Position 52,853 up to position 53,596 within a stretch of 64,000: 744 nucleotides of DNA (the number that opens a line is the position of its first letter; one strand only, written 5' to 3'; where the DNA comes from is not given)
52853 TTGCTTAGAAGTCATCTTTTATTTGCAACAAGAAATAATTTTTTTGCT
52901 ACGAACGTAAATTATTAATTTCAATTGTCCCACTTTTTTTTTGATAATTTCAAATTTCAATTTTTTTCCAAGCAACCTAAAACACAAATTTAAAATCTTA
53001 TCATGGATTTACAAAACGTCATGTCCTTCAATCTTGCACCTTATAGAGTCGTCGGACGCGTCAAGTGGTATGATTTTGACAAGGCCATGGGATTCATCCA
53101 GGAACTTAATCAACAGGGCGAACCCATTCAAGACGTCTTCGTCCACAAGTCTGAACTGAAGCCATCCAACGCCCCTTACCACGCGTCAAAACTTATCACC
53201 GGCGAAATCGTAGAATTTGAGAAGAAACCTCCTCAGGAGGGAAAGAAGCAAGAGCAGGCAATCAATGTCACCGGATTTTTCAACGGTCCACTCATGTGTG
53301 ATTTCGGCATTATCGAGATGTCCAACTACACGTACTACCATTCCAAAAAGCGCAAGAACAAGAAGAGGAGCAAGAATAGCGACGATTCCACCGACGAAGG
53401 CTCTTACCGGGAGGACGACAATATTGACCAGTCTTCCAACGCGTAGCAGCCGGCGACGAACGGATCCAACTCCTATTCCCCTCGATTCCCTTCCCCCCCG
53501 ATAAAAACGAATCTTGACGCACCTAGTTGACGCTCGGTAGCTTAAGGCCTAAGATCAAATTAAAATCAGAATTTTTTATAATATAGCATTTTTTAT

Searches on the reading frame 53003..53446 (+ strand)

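Call 62: search_protein_families(library=pfam, proteins=[window:53003-53446:+], max_evalue=0.001)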
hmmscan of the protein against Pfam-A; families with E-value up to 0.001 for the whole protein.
window:53003-53446:+ (147 aa): 1 family
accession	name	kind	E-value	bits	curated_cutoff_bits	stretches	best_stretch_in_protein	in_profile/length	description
PF00313.28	CSD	-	4.2e-11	43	27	1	18-91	3-65/66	'Cold-shock' DNA-binding domain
